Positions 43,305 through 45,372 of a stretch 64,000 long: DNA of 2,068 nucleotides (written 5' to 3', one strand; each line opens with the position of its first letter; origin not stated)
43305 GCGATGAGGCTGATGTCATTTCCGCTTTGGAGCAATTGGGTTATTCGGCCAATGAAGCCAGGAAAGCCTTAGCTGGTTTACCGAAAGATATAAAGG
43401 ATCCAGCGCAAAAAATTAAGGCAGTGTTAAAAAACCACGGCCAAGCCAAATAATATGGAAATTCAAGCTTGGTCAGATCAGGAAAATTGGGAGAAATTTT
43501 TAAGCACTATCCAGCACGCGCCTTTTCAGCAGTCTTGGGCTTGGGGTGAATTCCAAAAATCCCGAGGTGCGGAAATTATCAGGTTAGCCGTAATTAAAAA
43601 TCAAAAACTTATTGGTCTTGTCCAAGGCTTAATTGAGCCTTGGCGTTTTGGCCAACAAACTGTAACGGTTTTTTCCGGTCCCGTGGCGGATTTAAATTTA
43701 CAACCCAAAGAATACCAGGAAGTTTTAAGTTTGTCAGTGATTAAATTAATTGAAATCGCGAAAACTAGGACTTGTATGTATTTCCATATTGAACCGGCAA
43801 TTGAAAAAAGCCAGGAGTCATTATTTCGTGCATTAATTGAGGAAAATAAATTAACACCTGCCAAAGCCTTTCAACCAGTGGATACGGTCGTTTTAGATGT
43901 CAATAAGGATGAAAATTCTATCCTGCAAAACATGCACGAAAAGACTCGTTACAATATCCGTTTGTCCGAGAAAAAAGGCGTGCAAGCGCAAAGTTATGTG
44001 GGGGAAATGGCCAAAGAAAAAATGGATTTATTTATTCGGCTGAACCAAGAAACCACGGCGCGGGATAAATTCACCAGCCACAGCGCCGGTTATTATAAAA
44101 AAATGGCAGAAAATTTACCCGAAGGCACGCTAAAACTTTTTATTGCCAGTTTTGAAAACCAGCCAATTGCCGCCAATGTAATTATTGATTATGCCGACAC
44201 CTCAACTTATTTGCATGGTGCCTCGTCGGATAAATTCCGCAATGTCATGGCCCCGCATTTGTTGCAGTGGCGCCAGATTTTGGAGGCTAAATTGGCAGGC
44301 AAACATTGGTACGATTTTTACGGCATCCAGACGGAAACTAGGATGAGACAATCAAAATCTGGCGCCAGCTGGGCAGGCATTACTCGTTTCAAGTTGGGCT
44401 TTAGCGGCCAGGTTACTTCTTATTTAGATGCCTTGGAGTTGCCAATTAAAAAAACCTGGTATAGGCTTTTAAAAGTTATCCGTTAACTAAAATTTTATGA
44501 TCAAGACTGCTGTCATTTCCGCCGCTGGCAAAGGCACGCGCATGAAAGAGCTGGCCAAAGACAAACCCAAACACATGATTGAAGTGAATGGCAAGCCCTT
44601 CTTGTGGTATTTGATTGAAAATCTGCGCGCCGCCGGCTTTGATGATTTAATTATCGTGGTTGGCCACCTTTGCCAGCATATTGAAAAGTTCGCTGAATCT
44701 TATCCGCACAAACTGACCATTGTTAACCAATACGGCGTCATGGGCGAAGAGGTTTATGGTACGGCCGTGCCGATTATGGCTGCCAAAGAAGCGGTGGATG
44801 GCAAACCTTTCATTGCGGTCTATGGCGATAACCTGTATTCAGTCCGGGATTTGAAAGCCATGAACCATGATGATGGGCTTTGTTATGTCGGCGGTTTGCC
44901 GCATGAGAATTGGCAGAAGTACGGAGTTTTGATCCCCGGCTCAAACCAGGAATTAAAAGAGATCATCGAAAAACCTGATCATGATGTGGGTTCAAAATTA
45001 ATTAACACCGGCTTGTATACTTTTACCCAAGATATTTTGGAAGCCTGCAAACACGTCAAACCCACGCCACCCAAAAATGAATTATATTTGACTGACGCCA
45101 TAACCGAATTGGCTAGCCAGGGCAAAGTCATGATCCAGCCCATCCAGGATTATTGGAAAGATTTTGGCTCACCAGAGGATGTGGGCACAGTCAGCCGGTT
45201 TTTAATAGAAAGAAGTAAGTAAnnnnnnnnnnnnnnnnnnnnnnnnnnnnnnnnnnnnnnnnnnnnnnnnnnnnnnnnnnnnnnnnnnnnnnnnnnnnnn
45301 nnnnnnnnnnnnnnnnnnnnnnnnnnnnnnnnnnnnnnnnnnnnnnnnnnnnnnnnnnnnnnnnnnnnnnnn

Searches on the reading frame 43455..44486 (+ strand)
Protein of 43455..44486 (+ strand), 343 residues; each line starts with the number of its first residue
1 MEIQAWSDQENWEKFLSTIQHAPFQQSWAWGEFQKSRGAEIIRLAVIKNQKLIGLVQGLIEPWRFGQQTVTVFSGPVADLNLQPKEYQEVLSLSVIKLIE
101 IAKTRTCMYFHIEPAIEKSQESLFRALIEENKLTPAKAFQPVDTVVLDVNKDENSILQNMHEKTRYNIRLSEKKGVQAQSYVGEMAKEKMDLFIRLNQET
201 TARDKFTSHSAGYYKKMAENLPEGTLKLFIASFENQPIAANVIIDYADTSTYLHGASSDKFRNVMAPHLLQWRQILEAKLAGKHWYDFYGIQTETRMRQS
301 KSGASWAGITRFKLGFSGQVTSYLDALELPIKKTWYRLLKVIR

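Call 11: search_protein_families(library=pfam, proteins=[window:43455-44486:+], max_evalue=0.001)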
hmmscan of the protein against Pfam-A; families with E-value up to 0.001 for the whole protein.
window:43455-44486:+ (343 aa): 2 families
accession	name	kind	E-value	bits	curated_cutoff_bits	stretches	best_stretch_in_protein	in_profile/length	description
PF02388.22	FemAB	-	3.1e-41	142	24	3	229-342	298-404/406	FemAB family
PF13480.13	Acetyltransf_6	-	3.9e-11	43.7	22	1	163-291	2-137/143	Acetyltransferase (GNAT) domain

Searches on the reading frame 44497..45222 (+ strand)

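Call 12: search_protein_families(library=pfam, proteins=[window:44497-45222:+], max_evalue=0.001)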
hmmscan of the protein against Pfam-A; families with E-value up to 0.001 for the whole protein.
window:44497-45222:+ (241 aa): 3 families
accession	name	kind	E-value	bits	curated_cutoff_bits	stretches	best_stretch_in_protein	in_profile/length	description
PF00483.29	NTP_transferase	-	4.5e-31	108.7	21.2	1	5-236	2-242/245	Nucleotidyl transferase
PF12804.13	NTP_transf_3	-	4.7e-11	43.6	27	1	5-74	1-63/160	MobA-like NTP transferase domain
PF01128.25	IspD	-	4.1e-05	23.9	27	1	5-59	3-54/221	2-C-methyl-D-erythritol 4-phosphate cytidylyltransferase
